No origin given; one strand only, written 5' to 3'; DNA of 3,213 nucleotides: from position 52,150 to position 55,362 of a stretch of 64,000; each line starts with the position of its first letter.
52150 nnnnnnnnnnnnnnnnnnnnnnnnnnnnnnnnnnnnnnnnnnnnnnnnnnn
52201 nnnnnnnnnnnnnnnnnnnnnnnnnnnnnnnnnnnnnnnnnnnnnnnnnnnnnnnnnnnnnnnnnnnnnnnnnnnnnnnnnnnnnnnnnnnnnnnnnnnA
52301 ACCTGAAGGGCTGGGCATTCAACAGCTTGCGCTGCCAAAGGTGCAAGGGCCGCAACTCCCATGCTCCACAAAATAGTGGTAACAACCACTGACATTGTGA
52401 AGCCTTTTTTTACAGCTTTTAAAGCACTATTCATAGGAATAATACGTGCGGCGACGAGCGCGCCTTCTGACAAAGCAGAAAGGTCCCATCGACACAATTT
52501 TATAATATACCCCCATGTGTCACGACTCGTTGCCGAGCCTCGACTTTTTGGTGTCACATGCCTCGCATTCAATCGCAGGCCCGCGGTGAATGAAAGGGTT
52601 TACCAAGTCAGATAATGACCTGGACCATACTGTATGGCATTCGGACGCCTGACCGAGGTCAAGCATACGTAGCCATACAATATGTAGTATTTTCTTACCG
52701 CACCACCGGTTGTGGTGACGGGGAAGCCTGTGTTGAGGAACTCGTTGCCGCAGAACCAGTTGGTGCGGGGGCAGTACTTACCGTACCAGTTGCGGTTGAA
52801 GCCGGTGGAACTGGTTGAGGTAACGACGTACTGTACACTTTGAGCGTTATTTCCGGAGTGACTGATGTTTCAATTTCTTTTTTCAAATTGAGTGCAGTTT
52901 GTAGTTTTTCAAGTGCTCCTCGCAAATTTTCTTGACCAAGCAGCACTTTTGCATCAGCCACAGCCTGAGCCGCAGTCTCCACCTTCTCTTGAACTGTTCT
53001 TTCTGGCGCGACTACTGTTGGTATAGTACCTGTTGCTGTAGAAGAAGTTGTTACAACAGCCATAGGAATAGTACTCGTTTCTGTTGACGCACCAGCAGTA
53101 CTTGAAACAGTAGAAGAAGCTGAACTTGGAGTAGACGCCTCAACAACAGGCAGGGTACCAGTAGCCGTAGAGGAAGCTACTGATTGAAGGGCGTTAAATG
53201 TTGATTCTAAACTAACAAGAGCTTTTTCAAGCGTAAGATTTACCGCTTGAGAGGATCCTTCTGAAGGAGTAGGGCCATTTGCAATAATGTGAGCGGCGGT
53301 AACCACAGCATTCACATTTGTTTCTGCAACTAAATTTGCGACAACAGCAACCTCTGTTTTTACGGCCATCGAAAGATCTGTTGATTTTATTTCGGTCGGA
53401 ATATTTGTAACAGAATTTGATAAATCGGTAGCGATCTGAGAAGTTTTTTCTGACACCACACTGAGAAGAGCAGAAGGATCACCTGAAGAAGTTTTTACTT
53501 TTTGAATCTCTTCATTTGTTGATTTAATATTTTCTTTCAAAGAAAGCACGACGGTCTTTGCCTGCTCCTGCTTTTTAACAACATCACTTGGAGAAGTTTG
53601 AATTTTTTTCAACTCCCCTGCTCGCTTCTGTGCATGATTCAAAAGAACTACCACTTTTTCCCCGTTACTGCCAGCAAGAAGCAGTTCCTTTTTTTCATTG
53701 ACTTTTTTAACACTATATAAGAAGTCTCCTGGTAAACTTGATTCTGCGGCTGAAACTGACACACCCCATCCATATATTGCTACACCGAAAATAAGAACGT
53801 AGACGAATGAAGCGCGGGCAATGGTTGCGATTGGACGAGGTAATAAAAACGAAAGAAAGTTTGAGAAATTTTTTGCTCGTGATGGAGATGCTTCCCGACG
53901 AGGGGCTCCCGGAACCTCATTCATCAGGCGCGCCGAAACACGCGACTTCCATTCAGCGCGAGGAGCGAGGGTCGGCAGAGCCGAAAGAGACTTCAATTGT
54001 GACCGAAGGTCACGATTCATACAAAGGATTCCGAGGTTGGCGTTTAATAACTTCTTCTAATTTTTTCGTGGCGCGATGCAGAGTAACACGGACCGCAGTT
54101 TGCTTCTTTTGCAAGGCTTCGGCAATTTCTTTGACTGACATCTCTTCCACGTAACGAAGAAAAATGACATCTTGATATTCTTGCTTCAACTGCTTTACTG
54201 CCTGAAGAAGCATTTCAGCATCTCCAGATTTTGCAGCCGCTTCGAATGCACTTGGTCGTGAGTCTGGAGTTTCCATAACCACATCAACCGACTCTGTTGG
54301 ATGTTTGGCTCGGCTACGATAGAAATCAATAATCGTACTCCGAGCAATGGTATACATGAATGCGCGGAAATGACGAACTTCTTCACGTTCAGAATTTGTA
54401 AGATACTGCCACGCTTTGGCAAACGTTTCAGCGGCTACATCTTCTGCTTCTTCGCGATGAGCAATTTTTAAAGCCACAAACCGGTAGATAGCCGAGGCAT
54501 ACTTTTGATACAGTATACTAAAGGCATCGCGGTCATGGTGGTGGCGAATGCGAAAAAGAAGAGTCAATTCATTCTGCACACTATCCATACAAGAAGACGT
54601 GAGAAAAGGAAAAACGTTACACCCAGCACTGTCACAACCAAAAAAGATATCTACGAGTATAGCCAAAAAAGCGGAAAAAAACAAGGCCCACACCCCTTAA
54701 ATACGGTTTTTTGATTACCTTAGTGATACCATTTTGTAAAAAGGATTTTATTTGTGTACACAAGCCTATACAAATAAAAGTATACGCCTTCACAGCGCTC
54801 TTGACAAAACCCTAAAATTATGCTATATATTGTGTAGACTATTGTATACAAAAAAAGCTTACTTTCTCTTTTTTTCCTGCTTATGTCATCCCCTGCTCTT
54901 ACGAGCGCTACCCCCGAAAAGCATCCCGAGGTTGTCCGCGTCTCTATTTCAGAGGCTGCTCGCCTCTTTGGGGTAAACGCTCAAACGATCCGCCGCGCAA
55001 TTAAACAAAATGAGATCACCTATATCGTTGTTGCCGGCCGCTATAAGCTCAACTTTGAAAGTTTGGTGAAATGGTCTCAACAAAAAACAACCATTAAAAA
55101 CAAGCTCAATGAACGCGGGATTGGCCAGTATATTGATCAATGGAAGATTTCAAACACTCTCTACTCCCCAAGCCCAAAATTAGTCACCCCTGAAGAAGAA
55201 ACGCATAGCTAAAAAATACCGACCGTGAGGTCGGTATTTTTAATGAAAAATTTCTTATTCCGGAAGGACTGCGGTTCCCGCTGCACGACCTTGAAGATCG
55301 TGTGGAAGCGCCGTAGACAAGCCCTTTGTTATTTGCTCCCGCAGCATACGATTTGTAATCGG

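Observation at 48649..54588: ECF sigma / DUF5667 anti-sigma pair directly upstream of a monocistronic giant surface protein gene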

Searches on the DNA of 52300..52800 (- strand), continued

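Call 91: search_with_rna_model(model_id=R1, source=window, max_evalue=5, filters=off)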
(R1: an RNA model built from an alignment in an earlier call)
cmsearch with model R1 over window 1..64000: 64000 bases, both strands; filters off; matches with E-value up to 5: 1.
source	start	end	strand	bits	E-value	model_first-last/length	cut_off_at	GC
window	52516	52558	-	47.7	4.1e-11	1-43/43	no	0.53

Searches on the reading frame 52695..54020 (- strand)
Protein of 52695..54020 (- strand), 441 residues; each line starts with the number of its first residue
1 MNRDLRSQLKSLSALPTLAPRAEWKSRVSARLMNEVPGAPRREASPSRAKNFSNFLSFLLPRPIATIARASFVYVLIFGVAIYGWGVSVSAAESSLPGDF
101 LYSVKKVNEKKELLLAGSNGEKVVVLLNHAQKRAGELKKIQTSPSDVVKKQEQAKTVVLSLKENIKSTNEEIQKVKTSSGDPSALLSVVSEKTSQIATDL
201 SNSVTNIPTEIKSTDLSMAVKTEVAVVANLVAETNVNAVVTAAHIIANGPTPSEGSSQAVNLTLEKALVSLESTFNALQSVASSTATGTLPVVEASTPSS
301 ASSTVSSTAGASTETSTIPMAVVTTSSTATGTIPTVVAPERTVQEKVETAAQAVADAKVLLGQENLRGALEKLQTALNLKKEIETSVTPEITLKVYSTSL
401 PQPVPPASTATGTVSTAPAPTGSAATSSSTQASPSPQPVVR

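Call 3: search_protein_families(library=pfam, proteins=[window:52695-54020:-], max_evalue=0.01)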
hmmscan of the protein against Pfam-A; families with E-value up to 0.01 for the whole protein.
window:52695-54020:- (441 aa): 1 family
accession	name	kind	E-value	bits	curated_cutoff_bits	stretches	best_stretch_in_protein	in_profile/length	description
PF18915.5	DUF5667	-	3.2e-08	34.3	27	1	95-200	2-89/99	Domain of unknown function (DUF5667)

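Call 10: search_protein_families(library=ncbifam, proteins=[window:52695-54020:-], max_evalue=0.01)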
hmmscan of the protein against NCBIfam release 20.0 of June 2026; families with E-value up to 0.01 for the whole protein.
window:52695-54020:- (441 aa): 1 family
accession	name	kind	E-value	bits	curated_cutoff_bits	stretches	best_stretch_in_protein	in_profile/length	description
NF047363.1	Zn_ribbon_CdsZ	equivalog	0.0013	18.2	275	1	122-177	17-72/251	zinc ribbon domain regulatory protein CdsZ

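Call 50: search_solved_structures(query=window:52695-54020:-, max_evalue=1)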
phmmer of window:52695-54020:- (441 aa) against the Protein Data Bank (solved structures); distinct sequences matched with E-value up to 1: 2.
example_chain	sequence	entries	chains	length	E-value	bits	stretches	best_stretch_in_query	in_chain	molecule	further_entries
5xg2_A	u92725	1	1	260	0.14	14.7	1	302-397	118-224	Chromosome partition protein Smc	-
8v5a_A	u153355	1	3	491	0.55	12.8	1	148-232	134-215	Fusion glycoprotein F0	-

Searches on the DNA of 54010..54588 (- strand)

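Call 89: search_rna_families(sources=[L011, L021, L092, L009], threshold=evalue, max_evalue=1)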
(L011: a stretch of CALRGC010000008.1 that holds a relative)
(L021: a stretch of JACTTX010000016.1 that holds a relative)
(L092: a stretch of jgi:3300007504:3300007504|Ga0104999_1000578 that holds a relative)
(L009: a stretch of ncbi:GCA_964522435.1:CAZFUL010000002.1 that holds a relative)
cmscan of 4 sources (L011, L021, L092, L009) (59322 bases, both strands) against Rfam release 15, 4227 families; matches with E-value up to 1: 9.
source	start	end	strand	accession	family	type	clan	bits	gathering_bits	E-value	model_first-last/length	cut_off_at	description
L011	1654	1727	+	RF00005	tRNA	Gene; tRNA;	CL00001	71.8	29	9.3e-14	1-71/71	no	tRNA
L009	15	85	+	RF00005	tRNA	Gene; tRNA;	CL00001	57.4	29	8.7e-10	1-71/71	no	tRNA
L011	4207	4359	-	RF04128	MIR8562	Gene; miRNA;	-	48.9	211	9.2e-06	1-242/242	no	MIR8562 microRNA precursor family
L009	4182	4262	-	RF00506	Thr_leader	Cis-reg; leader;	-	39.3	55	0.00083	1-118/118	no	Threonine operon leader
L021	6806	6878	+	RF03802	MIR5649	Gene; miRNA;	-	38.7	100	0.00026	1-101/101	no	MIR5649 microRNA precursor family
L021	6806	6878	-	RF03802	MIR5649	Gene; miRNA;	-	36.7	100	0.00093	1-101/101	no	MIR5649 microRNA precursor family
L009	4155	4222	+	RF00506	Thr_leader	Cis-reg; leader;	-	36.1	55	0.0047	1-118/118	no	Threonine operon leader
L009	4142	4219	+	RF02083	OrzO-P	Gene; antitoxin;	-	30.8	60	0.61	1-76/76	no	OrzO-P RNA antitoxin family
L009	229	339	+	RF01808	MicX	Gene; sRNA;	-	22.9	75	0.71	1-194/194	no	MicX Vibrio cholerae sRNA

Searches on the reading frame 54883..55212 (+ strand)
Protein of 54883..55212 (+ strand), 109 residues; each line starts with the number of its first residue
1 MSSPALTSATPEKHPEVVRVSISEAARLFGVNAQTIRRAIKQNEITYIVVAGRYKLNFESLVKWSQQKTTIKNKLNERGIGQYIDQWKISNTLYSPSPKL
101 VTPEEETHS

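Call 3: search_protein_families(library=pfam, proteins=[window:54883-55212:+], max_evalue=0.01)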
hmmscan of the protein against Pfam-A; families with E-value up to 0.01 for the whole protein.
window:54883-55212:+ (109 aa): 7 families
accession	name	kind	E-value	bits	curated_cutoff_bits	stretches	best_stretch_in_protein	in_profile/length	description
PF12728.13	HTH_17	-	3.7e-07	30.8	27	1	21-67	3-49/51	Helix-turn-helix domain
PF13518.12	HTH_28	-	7.2e-05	23.2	25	1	21-44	14-37/52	Helix-turn-helix domain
PF05225.22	HTH_psq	-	0.00036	20.6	20.4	1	20-43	17-40/45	helix-turn-helix, Psq domain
PF00376.29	MerR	-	0.0004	20.6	28.2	1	21-38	1-18/38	MerR family regulatory protein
PF13384.12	HTH_23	-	0.0016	18.7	24.6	1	19-42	17-40/50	Homeodomain-like domain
PF07453.19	NUMOD1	-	0.0036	18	22.8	1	21-40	18-37/37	NUMOD1 domain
PF13542.12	HTH_Tnp_ISL3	-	0.0039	17.1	27.4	1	21-41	28-48/51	Helix-turn-helix domain of transposase family ISL3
